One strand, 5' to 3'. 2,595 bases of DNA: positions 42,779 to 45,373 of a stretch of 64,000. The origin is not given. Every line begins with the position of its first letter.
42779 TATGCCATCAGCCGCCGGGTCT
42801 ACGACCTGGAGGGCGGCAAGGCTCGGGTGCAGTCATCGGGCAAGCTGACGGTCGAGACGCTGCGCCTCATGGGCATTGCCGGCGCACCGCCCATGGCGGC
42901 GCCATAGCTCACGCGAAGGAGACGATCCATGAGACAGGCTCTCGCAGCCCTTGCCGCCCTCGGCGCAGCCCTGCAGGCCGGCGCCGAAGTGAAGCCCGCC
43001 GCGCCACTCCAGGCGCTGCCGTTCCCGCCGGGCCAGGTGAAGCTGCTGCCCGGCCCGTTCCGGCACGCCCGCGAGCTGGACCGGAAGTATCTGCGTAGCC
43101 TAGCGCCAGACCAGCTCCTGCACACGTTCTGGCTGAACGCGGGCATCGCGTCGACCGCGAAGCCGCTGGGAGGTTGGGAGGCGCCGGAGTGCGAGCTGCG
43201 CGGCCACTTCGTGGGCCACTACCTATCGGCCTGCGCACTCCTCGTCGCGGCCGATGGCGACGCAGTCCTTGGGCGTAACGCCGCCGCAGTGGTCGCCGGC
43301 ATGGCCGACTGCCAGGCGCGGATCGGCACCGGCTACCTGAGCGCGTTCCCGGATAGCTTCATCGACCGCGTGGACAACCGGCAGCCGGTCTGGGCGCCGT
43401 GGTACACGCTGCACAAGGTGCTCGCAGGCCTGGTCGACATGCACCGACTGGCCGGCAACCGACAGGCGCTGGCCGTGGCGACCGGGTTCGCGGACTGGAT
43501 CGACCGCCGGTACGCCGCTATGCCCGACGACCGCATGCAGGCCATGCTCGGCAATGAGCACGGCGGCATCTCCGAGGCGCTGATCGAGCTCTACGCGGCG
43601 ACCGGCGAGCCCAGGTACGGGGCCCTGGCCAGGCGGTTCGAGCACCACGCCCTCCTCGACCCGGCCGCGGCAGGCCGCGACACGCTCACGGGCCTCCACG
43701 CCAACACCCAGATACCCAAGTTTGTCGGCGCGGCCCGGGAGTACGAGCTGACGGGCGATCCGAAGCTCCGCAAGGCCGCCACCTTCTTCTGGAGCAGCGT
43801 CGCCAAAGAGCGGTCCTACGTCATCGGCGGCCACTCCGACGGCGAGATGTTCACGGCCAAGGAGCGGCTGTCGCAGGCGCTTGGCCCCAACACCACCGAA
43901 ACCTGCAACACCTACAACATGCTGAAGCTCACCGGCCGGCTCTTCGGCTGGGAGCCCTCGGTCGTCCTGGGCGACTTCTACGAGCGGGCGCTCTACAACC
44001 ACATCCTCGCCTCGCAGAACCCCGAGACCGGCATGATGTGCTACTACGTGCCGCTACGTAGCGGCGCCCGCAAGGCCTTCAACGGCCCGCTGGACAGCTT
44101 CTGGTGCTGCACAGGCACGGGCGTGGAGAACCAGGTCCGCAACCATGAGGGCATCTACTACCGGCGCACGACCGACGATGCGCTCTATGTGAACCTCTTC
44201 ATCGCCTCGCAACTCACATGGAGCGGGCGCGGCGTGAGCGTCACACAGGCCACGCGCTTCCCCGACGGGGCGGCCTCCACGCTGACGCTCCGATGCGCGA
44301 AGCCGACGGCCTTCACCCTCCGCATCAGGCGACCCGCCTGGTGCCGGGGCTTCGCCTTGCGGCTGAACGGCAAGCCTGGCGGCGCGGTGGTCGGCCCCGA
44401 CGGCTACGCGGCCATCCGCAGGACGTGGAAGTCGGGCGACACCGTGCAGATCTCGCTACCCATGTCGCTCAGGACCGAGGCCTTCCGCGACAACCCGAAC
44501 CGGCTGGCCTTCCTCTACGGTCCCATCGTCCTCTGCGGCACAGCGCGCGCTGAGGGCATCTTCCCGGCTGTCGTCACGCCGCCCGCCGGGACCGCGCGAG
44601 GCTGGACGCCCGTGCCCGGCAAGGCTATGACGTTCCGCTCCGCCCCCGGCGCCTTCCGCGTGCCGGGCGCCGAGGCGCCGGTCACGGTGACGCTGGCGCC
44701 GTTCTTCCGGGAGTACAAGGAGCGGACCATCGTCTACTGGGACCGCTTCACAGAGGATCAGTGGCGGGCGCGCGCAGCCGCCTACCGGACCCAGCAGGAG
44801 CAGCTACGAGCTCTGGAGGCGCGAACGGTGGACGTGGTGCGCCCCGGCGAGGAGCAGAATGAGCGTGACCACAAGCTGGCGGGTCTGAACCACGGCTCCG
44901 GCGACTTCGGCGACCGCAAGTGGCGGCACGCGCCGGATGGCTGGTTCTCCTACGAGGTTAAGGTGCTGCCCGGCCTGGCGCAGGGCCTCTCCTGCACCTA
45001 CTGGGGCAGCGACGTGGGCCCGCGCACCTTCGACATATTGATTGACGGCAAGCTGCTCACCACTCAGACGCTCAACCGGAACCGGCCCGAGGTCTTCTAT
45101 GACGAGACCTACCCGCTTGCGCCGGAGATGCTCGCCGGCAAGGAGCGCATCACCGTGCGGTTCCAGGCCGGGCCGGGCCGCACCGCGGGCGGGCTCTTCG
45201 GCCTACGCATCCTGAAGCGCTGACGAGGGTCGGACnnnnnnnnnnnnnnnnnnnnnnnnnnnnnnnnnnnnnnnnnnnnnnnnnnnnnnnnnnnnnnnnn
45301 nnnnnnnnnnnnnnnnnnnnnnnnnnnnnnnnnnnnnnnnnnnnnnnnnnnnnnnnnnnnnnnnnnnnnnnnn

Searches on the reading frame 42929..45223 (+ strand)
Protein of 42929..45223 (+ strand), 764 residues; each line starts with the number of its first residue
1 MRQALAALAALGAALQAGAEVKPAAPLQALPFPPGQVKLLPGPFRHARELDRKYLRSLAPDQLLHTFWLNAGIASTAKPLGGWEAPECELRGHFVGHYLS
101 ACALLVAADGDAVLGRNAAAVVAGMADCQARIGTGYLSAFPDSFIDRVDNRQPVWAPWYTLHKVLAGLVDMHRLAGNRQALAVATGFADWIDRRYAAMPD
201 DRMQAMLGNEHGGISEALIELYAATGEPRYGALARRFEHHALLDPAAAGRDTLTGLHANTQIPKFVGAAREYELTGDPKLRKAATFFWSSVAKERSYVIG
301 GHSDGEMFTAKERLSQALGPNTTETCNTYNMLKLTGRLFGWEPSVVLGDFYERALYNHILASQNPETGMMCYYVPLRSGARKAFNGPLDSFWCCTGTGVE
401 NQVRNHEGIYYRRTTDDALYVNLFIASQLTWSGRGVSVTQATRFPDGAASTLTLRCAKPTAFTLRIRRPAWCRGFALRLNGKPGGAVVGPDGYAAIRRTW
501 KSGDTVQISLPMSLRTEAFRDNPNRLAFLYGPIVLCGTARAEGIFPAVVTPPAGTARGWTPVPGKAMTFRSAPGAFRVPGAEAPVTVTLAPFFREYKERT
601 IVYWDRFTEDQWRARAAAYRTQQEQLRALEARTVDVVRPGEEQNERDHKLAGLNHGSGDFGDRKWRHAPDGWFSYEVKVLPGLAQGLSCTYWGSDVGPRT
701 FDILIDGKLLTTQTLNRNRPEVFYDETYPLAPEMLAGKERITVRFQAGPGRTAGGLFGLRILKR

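Call 6: search_protein_families(library=pfam, proteins=[window:42929-45223:+], max_evalue=0.001)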
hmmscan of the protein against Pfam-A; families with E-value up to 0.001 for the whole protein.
window:42929-45223:+ (764 aa): 3 families
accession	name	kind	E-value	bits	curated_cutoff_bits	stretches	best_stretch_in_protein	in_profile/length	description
PF07944.18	Beta-AFase-like_GH127_cat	-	4.8e-122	408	24.9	1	36-402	1-371/376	Beta-L-arabinofuranosidase, GH127 catalytic domain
PF20620.4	DUF6805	-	1.6e-26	93.6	27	1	628-762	1-133/133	Family of unknown function (DUF6805)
PF20736.2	Glyco_hydro127M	-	7.6e-25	87.3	24.2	1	419-512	2-95/95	Beta-L-arabinofuranosidase, GH127 middle domain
